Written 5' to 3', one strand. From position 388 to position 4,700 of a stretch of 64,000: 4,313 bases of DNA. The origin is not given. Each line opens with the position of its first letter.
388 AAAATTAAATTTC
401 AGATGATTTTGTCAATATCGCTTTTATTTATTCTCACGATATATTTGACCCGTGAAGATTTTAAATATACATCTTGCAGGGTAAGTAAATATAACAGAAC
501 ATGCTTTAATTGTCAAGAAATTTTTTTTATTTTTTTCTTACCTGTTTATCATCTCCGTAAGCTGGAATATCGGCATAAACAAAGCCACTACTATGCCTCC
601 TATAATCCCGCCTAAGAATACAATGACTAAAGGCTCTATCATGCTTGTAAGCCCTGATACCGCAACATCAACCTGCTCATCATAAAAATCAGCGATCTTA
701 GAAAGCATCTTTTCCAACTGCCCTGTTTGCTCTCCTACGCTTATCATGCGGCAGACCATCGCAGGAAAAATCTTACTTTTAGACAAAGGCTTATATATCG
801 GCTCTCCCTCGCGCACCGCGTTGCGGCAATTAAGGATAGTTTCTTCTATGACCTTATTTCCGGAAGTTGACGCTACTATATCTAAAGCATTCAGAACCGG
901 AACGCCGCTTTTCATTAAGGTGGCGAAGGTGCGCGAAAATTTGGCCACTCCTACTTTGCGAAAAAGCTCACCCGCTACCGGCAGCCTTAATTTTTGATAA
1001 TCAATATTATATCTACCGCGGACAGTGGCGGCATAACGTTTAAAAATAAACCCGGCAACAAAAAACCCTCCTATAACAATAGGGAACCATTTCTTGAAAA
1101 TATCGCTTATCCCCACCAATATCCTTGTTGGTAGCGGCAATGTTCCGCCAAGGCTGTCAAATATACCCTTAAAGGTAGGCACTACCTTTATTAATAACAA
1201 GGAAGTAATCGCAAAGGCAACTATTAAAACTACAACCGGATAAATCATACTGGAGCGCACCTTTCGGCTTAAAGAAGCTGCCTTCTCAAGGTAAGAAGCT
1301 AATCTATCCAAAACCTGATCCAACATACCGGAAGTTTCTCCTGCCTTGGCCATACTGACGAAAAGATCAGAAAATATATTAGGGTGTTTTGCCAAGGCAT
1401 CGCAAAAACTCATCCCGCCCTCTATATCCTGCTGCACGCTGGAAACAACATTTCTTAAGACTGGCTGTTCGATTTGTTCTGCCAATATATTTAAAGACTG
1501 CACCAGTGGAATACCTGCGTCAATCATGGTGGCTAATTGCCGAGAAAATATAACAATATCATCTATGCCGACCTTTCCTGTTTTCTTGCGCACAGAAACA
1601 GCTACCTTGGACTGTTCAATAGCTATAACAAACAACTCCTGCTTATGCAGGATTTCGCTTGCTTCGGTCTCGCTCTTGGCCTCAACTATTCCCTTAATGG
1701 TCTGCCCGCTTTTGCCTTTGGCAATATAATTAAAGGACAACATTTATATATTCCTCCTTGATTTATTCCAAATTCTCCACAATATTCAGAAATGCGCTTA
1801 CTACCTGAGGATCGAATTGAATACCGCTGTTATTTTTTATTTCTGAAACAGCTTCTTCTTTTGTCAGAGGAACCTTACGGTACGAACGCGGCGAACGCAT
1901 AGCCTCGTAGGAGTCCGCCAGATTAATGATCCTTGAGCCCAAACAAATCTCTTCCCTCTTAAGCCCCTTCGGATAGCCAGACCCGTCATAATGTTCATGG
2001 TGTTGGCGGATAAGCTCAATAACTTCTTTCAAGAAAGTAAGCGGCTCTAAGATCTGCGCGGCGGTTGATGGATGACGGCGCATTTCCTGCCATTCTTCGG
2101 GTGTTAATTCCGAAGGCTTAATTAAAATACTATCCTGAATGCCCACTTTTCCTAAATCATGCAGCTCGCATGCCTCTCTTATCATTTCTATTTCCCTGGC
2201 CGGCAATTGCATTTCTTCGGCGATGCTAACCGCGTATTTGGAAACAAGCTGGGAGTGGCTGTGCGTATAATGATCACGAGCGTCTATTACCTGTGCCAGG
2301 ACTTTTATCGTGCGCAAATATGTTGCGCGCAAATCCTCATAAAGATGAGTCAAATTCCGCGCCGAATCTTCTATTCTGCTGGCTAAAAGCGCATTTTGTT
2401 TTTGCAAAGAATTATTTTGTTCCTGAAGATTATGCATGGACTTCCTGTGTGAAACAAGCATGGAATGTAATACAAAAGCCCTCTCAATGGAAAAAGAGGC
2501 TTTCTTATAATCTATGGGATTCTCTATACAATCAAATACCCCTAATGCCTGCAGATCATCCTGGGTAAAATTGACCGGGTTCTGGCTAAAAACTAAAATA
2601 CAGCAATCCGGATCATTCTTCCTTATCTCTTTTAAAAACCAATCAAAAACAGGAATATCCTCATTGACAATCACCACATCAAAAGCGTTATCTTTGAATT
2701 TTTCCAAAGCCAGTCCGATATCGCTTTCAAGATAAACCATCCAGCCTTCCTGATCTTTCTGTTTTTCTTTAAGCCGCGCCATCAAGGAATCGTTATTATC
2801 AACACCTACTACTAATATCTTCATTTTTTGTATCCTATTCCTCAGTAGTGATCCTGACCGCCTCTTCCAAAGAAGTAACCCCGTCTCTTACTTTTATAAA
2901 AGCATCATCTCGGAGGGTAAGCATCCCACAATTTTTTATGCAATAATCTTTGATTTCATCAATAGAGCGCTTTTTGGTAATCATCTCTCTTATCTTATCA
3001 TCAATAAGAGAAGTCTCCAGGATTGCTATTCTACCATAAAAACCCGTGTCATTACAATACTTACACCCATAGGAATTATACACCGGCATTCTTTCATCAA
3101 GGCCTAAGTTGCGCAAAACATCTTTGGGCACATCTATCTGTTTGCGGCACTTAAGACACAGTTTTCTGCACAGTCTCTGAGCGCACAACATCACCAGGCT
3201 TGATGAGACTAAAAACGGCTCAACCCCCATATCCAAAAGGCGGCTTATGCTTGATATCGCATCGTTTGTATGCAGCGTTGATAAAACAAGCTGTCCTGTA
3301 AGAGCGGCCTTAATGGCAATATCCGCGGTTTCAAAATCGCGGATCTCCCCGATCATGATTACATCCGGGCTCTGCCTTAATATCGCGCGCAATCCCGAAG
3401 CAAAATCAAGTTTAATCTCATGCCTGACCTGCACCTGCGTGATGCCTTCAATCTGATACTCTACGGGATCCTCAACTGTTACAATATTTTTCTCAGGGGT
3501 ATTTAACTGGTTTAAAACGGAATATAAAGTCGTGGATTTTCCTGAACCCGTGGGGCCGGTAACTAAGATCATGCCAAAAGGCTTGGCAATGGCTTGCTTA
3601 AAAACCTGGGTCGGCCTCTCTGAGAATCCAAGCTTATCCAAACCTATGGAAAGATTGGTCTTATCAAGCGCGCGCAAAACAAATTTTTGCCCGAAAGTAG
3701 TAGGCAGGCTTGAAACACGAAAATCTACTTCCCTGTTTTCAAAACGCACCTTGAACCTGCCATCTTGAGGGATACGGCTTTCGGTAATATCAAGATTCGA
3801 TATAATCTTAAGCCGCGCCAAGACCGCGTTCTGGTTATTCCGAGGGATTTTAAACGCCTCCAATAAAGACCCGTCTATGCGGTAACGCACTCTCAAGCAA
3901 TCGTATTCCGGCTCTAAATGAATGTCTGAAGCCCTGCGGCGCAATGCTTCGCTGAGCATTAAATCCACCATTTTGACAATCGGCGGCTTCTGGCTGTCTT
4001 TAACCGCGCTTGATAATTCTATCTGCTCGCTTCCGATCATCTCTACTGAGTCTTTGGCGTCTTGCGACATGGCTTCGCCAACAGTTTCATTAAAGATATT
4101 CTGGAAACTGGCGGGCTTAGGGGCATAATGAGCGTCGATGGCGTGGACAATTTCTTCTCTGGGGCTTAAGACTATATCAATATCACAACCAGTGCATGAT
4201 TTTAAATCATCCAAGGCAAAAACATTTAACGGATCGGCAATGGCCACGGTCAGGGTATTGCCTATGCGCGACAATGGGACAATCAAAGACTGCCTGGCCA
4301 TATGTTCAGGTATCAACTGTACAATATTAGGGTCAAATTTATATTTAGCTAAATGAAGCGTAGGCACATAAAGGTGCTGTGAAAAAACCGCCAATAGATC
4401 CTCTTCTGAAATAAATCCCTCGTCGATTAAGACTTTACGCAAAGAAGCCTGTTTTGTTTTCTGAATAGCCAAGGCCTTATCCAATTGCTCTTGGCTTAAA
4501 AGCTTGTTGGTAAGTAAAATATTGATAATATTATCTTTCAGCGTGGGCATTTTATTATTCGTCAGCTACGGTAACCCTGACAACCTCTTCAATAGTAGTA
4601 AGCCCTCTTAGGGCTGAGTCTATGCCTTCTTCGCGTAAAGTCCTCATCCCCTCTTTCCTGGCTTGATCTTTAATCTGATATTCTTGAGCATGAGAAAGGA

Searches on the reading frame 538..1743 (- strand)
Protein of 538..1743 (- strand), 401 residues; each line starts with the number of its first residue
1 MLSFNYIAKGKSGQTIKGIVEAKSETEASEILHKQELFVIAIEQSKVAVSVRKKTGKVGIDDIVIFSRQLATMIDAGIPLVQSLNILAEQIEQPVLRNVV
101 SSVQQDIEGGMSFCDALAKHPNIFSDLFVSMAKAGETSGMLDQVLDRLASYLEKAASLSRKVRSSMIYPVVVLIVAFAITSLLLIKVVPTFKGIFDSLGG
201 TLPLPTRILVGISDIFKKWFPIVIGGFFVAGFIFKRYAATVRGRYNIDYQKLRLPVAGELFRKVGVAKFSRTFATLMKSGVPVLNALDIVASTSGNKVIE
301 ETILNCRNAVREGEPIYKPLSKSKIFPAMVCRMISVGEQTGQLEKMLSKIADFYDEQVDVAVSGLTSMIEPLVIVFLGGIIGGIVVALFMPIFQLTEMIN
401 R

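Call 7: search_protein_families(library=pfam, proteins=[window:538-1743:-], max_evalue=0.001)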
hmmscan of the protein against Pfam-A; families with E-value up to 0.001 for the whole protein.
window:538-1743:- (401 aa): 1 family
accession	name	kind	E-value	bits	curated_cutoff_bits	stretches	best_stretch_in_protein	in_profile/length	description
PF00482.28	T2SSF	-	2.8e-66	221.6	25.2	2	66-189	1-125/125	Type II secretion system (T2SS), protein F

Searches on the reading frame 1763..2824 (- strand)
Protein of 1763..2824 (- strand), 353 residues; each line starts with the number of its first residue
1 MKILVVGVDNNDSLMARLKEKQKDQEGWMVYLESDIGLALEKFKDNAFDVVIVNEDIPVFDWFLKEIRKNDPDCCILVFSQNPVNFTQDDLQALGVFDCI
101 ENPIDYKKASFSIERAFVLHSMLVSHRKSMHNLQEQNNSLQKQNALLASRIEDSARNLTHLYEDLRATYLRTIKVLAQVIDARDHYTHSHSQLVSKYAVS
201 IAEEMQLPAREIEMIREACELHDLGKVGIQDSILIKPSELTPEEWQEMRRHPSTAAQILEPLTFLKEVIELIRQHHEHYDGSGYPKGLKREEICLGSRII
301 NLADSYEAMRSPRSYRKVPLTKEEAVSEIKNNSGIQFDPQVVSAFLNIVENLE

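Call 7: search_protein_families(library=pfam, proteins=[window:1763-2824:-], max_evalue=0.001)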
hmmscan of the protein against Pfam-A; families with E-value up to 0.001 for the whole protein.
window:1763-2824:- (353 aa): 4 families
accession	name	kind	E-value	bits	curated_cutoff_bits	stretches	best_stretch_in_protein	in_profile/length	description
PF13487.12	HD_5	-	8e-39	133.5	27.2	1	174-341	1-170/170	HD domain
PF01966.28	HD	-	6.9e-20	71.9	22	1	189-309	3-116/116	HD domain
PF00072.30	Response_reg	-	4.8e-05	23.9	30.2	1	8-106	4-103/111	Response regulator receiver domain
PF08241.18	Methyltransf_11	-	0.00085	20.3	21.2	0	5-62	21-72/95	Methyltransferase domain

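Call 54: search_solved_structures(query=window:1763-2824:-, max_evalue=0.001, show_alignments=2)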
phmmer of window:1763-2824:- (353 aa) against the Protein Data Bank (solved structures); distinct sequences matched with E-value up to 0.001: 6.
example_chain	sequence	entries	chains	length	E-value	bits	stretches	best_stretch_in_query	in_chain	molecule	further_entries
5z7c_A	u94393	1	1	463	4.9e-39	137.5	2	165-345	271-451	3'3'-cGAMP-specific phosphodiesterase 3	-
4mcw_A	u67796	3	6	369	4.4e-31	111.4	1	159-350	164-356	Metal dependent phosphohydrolase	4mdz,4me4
9rbz_A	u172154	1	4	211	1.1e-24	90.3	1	163-348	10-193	HD domain/sensory box protein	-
9rc0_A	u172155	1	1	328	1.8e-24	89.6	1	160-348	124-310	HD domain/sensory box protein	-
4r8z_A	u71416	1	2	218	1.6e-23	86.5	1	172-349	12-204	Cyclic di-GMP phosphodiesterase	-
3tm8_A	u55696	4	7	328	1.3e-05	27.6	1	180-307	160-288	Uncharacterized protein | Uncharacterized protein Bd1817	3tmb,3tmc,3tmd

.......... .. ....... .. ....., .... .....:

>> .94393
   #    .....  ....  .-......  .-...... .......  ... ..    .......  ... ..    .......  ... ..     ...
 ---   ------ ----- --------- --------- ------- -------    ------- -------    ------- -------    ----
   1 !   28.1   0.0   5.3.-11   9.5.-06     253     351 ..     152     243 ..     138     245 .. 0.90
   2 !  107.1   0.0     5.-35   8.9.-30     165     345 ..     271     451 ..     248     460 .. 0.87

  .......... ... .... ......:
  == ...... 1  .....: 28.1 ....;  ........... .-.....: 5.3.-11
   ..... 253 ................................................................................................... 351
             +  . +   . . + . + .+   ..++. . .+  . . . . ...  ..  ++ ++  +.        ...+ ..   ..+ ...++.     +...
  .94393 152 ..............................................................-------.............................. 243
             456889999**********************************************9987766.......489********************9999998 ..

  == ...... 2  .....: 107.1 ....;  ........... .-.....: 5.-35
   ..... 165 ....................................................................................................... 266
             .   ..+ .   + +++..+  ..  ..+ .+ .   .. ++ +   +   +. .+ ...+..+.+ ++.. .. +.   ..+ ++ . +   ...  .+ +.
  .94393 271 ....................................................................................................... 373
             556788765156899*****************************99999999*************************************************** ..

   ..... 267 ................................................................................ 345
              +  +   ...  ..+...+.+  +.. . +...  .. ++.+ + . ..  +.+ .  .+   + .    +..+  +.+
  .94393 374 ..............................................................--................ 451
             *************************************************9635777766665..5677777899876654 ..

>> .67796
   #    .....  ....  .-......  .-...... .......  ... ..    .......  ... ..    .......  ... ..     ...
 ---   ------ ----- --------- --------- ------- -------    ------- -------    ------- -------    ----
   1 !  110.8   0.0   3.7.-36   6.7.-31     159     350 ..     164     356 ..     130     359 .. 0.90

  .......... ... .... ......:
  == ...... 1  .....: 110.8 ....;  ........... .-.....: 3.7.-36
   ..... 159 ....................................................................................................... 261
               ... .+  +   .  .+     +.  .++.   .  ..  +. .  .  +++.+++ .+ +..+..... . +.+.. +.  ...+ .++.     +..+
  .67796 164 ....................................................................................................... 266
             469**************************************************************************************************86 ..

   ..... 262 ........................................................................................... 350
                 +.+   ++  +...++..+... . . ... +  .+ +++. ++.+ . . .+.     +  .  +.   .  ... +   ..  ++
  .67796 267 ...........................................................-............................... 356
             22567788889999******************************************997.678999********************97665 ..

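Call 61: search_protein_families(library=ncbifam, proteins=[window:1763-2824:-], max_evalue=1e-10)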
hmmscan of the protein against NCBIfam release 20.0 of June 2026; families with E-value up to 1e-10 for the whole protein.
window:1763-2824:- (353 aa): 1 family
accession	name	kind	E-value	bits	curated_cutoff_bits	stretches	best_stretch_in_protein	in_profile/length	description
NF053512.1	nitric_RR_NosR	exception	5.1e-58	197.1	400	1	7-351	3-356/422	response regulator c-di-GMP phosphodiesterase, NosR family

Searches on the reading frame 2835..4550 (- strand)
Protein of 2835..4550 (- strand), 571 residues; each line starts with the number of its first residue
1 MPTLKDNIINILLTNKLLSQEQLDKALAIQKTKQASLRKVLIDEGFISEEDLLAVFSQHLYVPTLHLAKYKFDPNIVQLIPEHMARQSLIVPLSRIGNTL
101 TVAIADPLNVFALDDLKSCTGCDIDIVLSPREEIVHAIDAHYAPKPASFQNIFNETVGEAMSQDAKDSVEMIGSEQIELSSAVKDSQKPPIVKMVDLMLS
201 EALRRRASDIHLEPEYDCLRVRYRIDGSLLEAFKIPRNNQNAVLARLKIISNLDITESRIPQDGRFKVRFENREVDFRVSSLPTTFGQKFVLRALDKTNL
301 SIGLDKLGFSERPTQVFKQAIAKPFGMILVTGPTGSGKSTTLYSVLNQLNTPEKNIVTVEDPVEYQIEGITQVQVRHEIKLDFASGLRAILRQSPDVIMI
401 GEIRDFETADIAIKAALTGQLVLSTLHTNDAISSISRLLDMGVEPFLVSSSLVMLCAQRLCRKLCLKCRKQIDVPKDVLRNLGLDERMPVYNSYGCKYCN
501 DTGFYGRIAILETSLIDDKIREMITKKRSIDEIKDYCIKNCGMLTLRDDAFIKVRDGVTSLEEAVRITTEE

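Call 7: search_protein_families(library=pfam, proteins=[window:2835-4550:-], max_evalue=0.001)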
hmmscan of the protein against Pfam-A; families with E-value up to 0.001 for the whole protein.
window:2835-4550:- (571 aa): 6 families
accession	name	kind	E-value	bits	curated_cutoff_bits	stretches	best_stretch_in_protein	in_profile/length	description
PF00437.27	T2SSE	-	3.1e-131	437.9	24.9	1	187-566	4-370/370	Type II/IV secretion system protein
PF05157.20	MshEN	-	3.7e-20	72.2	23.1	1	62-145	3-87/90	MshEN domain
PF13191.12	AAA_16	-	2.7e-05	25.2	32.6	1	323-389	22-92/167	AAA ATPase domain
PF13401.12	AAA_22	-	5.4e-05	24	27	1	326-386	6-61/130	AAA domain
PF25199.1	nSTAND_NTPase5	-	0.00042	20.6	34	1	326-370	42-87/145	Novel STAND NTPase 5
PF13173.12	AAA_14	-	0.00086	19.8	27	0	327-417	4-85/129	AAA domain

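Call 61: search_protein_families(library=ncbifam, proteins=[window:2835-4550:-], max_evalue=1e-10)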
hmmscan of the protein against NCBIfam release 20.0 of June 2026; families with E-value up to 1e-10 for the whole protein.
window:2835-4550:- (571 aa): 17 families
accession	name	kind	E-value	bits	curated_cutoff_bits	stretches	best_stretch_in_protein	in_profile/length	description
TIGR02538.1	type_IV_pilB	equivalog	3.5e-188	626.8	675.65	1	8-569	2-563/564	type IV-A pilus assembly ATPase PilB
TIGR02533.1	type_II_gspE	equivalog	5.6e-170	566.2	630.25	1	78-568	2-486/486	type II secretion system ATPase GspE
NF007755.0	PRK10436.1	equivalog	1.6e-137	459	617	1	92-569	21-460/465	type II secretion system protein GspE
NF053534.1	T4PilAsmATPsTfpB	equivalog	1e-135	453.4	850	1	26-568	42-582/584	type IV pilus assembly ATPase TfpB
NF041000.1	ATPase_ComGA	equivalog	1.8e-75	253.4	300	1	198-462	3-266/267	competence type IV pilus ATPase ComGA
TIGR01420.1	pilT_fam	subfamily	1.9e-55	188.5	319.1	1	198-463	5-270/343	PilT/PilU family type 4a pilus ATPase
TIGR02525.1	plasmid_TraJ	equivalog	9.5e-27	93.9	368.3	1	320-441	144-272/372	plasmid transfer ATPase TraJ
TIGR02524.1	dot_icm_DotB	equivalog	2.5e-22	79.6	463.3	1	313-439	123-257/358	Dot/Icm type IV secretion system ATPase DotB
NF058587.1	archaellum_moto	equivalog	2e-16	59.8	550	1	328-439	278-394/527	archaellum flagellar ATPase motor FlaI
TIGR02782.1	TrbB_P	equivalog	2.7e-16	59.7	304.55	1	316-439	128-253/303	P-type conjugative transfer ATPase TrbB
NF010407.0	PRK13833.1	subfamily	1.9e-15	57.1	499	1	310-442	130-263/323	conjugal transfer protein TrbB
NF010469.0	PRK13894.1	subfamily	6.2e-15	55.3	508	1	315-438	140-264/320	conjugal transfer ATPase TrbB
NF008411.1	PRK11234.1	equivalog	1.2e-13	50.4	1170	1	8-179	484-657/723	cyclic di-3',5'-guanylate-activated glycosyltransferase NfrB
TIGR02788.1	VirB11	equivalog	7.8e-13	48.1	249.95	1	314-442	134-266/308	P-type DNA transfer ATPase VirB11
TIGR03819.1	heli_sec_ATPase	hypoth_equivalog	5.4e-12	45.6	373.15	1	309-442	163-301/340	TadA family conjugal transfer-associated ATPase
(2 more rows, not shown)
